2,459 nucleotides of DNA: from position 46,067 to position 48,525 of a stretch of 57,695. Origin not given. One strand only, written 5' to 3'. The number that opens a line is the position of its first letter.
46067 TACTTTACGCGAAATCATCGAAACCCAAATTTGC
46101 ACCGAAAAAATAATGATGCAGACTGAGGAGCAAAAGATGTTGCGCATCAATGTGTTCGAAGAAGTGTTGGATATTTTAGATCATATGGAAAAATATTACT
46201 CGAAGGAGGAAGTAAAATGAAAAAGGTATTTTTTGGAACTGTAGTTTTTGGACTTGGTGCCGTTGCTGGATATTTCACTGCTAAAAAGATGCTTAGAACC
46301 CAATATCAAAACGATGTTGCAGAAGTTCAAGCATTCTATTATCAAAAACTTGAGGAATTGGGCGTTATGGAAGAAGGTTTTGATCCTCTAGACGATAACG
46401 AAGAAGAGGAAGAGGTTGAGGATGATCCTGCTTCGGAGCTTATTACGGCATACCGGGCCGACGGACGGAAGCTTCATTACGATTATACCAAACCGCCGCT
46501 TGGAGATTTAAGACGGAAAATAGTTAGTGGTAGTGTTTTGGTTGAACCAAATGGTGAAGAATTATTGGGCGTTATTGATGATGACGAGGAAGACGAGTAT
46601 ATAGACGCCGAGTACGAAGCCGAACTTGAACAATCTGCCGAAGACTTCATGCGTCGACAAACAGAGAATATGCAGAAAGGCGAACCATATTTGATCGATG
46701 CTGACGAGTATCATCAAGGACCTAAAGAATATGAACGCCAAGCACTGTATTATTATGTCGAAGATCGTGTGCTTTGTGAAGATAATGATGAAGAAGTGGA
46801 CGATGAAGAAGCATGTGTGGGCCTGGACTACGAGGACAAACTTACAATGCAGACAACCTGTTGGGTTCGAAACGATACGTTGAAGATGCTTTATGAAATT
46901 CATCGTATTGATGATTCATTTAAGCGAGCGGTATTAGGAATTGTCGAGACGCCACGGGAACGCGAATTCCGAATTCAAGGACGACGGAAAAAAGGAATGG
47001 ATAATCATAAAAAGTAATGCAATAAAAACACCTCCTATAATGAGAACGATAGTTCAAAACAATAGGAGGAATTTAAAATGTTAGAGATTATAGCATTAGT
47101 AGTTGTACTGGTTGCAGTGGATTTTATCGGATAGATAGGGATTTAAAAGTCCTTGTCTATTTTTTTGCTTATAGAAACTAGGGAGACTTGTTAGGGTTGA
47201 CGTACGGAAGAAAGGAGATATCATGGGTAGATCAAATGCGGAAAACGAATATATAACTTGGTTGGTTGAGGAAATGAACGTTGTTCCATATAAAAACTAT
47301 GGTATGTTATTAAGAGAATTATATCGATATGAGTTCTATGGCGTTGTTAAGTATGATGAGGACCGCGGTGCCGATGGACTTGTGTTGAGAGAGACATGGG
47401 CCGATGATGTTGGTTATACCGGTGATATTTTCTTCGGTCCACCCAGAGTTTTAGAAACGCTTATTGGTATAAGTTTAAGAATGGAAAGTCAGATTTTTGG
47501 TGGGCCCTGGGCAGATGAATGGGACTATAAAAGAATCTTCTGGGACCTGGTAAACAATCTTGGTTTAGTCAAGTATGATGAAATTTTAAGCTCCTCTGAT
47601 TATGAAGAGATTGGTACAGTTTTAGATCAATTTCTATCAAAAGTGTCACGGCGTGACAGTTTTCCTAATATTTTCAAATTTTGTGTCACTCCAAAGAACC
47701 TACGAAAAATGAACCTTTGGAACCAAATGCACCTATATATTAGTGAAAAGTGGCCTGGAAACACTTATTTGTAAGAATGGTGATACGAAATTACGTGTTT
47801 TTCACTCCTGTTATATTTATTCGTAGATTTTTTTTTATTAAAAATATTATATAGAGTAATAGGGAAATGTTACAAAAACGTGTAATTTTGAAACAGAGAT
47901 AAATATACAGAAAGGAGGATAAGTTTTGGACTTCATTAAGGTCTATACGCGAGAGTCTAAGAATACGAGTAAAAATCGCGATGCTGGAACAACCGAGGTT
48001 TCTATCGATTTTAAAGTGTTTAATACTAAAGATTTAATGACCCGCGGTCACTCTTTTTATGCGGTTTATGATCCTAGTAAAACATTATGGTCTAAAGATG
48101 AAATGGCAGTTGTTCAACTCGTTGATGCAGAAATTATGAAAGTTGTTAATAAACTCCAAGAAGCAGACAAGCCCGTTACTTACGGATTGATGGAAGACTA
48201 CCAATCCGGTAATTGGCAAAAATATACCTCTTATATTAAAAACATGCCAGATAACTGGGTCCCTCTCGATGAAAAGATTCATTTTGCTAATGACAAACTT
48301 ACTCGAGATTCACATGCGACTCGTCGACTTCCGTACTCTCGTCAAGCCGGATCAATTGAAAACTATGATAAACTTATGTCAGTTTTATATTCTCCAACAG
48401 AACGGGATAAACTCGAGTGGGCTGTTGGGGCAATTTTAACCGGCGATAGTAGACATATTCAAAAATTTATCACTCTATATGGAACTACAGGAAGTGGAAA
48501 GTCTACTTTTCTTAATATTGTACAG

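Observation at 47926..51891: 1321-aa single-polypeptide replicase: SF3 helicase, AEP primase-like domain and exonuclease-proficient PolB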

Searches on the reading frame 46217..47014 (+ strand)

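Call 27: search_protein_families(library=phrogs, proteins=[window:46217-47014:+], max_evalue=0.001)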
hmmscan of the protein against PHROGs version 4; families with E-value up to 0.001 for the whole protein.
window:46217-47014:+ (266 aa): 1 family
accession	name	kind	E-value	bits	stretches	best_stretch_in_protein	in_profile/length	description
phrog_4695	-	unknown function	9.1e-29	102.1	1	7-243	7-228/233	-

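Call 53: search_protein_families(library=pfam, proteins=[window:46217-47014:+], max_evalue=0.001)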
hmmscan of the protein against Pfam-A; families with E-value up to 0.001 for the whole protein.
window:46217-47014:+ (266 aa): 0 families

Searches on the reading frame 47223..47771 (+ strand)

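Call 27: search_protein_families(library=phrogs, proteins=[window:47223-47771:+], max_evalue=0.001)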
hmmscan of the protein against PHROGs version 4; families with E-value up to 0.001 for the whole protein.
window:47223-47771:+ (183 aa): 1 family
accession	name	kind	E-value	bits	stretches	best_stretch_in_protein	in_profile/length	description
phrog_4678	-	unknown function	1.7e-23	84.4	1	3-176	3-177/181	-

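Call 53: search_protein_families(library=pfam, proteins=[window:47223-47771:+], max_evalue=0.001)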
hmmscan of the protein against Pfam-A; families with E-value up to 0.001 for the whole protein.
window:47223-47771:+ (183 aa): 0 families

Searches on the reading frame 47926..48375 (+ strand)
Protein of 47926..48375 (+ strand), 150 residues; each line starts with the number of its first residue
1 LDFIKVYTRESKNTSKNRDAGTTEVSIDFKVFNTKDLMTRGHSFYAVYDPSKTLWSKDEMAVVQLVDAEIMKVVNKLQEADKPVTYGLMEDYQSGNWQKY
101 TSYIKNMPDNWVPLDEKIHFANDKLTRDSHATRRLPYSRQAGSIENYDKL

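Call 46: search_protein_families(library=pfam, proteins=[window:47926-48375:+], max_evalue=0.01)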
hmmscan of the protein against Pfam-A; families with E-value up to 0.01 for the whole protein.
window:47926-48375:+ (150 aa): 1 family
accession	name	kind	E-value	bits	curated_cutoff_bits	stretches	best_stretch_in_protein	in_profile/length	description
PF08885.17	GSCFA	-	0.004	17.4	25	1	27-109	46-128/237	GSCFA family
